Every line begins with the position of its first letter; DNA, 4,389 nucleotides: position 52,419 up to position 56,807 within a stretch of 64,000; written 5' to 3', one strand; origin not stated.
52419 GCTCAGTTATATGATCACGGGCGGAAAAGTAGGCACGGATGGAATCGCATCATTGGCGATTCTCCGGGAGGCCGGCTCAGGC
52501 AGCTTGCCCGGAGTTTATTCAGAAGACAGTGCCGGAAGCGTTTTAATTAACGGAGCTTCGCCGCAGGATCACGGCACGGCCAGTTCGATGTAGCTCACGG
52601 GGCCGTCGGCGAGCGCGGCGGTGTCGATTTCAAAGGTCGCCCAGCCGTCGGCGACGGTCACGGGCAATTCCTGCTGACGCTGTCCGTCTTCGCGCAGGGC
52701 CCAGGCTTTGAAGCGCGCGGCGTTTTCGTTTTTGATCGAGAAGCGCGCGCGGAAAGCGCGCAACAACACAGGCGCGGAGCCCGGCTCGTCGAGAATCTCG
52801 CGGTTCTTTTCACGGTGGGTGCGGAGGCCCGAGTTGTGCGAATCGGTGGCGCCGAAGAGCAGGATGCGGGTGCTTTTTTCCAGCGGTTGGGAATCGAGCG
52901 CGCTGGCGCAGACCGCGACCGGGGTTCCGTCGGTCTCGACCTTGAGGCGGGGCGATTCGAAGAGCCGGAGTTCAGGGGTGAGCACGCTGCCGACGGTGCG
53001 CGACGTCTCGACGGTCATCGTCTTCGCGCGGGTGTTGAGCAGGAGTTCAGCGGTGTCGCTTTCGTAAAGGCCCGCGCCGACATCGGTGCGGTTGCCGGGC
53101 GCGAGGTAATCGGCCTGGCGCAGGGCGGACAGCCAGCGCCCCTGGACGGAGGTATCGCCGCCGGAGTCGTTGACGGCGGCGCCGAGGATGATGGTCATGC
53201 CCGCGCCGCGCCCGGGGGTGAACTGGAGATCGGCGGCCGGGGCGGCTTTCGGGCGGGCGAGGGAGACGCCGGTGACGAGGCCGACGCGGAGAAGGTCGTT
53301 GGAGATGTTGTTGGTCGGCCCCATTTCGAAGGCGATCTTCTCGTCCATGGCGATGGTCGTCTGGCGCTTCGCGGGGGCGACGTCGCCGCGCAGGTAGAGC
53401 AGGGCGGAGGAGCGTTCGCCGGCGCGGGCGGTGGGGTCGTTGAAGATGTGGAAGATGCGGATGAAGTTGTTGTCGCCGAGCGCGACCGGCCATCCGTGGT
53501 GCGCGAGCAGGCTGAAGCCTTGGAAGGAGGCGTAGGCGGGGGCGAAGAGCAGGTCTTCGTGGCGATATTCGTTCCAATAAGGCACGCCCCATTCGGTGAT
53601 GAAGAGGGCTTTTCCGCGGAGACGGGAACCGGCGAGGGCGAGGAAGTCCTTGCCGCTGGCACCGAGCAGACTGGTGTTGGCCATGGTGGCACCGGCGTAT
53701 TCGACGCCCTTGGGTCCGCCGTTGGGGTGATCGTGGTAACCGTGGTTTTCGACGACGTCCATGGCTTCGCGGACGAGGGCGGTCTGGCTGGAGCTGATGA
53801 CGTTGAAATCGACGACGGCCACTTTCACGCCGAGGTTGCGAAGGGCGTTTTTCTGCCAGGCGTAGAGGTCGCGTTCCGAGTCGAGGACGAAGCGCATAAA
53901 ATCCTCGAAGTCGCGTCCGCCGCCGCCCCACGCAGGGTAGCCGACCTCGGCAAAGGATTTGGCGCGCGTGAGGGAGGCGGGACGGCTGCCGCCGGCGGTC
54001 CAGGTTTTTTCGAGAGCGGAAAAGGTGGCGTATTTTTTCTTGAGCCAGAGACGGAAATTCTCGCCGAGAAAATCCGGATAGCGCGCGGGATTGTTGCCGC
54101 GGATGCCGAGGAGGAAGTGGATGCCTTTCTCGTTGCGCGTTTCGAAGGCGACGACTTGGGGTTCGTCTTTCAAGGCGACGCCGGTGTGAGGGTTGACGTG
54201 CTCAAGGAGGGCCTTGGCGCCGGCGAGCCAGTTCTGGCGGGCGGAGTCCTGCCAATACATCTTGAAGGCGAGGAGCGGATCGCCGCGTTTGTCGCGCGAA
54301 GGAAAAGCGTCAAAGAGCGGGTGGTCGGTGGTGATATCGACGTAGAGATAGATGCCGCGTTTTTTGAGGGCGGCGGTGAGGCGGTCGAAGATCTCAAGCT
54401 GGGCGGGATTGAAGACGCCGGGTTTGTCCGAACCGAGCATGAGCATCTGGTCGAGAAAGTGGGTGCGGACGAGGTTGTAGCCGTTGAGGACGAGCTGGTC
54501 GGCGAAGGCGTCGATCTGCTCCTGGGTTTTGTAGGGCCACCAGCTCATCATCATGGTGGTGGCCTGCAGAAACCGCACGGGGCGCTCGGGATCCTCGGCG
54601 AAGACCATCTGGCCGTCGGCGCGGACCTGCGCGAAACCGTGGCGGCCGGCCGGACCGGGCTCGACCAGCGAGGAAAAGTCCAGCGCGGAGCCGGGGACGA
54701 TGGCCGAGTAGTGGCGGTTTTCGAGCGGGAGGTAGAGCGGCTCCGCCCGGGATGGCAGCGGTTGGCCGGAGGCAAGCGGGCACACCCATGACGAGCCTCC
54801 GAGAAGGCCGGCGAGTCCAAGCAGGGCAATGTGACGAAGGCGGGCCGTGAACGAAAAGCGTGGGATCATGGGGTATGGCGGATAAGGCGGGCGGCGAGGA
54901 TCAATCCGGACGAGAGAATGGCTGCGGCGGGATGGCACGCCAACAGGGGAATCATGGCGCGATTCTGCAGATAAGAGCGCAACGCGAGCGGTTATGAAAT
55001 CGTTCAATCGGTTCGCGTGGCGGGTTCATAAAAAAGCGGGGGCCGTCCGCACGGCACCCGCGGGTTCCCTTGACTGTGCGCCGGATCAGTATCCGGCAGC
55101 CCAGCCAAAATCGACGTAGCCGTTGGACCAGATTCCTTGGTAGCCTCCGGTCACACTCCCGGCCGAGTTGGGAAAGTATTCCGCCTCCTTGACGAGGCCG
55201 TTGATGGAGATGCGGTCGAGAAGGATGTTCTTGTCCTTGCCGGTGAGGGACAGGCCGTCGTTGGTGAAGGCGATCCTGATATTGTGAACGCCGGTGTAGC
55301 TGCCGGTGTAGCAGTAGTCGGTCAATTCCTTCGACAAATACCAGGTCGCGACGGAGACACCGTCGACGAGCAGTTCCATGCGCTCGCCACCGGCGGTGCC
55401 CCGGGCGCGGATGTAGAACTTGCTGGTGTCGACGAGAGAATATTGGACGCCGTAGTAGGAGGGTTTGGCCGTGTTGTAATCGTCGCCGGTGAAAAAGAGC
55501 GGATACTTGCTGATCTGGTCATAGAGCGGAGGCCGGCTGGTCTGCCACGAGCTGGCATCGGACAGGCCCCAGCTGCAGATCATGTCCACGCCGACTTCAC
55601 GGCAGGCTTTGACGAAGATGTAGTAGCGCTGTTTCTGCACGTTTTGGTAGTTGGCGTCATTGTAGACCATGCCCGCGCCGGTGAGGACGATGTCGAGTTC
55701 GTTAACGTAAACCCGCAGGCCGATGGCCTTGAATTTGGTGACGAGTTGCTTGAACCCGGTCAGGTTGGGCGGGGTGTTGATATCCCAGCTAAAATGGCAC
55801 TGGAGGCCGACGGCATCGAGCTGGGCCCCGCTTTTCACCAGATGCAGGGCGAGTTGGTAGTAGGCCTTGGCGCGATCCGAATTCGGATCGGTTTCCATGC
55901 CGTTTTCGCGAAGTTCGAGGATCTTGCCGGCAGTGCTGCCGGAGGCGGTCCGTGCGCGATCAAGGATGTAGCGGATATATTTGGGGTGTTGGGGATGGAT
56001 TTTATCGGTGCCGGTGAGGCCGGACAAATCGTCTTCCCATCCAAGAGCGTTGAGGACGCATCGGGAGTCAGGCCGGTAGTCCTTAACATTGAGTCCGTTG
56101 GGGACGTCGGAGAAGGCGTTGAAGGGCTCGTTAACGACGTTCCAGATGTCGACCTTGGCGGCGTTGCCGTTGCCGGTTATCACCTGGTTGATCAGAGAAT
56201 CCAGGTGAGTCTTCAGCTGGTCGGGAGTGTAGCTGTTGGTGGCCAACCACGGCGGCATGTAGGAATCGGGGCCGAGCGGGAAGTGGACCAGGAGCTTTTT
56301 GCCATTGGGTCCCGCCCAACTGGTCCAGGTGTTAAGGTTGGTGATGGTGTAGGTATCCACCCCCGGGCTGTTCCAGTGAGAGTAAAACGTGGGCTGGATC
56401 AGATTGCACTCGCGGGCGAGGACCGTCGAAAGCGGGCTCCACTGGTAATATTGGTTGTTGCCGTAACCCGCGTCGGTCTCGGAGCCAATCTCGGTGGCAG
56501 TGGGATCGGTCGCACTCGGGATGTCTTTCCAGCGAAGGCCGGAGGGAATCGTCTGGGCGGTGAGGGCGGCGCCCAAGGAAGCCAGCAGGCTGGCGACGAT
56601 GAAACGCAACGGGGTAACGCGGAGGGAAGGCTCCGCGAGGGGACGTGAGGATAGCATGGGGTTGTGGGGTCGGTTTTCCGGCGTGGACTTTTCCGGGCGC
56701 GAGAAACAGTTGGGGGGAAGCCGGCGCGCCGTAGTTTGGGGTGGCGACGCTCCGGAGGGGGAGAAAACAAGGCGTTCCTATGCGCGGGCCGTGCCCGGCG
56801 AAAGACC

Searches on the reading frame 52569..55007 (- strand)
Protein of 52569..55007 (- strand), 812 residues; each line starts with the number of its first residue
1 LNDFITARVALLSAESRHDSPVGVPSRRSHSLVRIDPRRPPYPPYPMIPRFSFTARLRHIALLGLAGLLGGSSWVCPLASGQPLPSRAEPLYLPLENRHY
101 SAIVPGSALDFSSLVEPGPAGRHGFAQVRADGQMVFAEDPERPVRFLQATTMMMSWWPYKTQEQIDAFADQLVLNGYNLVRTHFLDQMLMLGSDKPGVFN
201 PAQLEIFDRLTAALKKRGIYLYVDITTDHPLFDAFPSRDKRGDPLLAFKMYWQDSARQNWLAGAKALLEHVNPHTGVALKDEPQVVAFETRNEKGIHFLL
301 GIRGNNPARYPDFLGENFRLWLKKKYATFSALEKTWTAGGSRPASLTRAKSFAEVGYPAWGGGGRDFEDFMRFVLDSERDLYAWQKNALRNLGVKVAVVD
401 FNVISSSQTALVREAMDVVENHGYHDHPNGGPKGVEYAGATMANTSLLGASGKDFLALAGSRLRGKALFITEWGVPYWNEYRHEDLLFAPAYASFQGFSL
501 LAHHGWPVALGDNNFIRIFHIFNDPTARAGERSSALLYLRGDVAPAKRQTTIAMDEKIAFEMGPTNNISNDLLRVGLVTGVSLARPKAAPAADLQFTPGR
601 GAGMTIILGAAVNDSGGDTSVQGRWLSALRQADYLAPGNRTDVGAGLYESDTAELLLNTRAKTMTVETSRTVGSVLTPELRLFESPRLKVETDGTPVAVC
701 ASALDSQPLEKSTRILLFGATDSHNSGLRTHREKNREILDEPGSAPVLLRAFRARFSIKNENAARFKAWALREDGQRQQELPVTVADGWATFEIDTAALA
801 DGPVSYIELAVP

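Call 7: search_protein_families(library=pfam, proteins=[window:52569-55007:-], max_evalue=0.001)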
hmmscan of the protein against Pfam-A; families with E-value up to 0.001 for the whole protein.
window:52569-55007:- (812 aa): 2 families
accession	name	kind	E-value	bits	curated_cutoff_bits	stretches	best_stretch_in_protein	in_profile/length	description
PF02449.21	Glyco_hydro_42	-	2.1e-05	24.5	21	1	279-426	123-264/376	Beta-galactosidase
PF00150.24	Cellulase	-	2.6e-05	24.3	23.5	1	148-293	9-129/272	Cellulase (glycosyl hydrolase family 5)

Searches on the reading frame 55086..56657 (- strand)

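Call 7: search_protein_families(library=pfam, proteins=[window:55086-56657:-], max_evalue=0.001)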
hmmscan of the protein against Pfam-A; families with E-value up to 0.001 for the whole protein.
window:55086-56657:- (523 aa): 2 families
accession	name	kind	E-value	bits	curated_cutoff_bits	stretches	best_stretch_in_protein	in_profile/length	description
PF00331.26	Glyco_hydro_10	-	3.4e-28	99.2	22.1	1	70-404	22-308/311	Glycosyl hydrolase family 10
PF16841.11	CBM60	-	3.9e-13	50.1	28.2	1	415-494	3-85/91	Ca-dependent carbohydrate-binding module xylan-binding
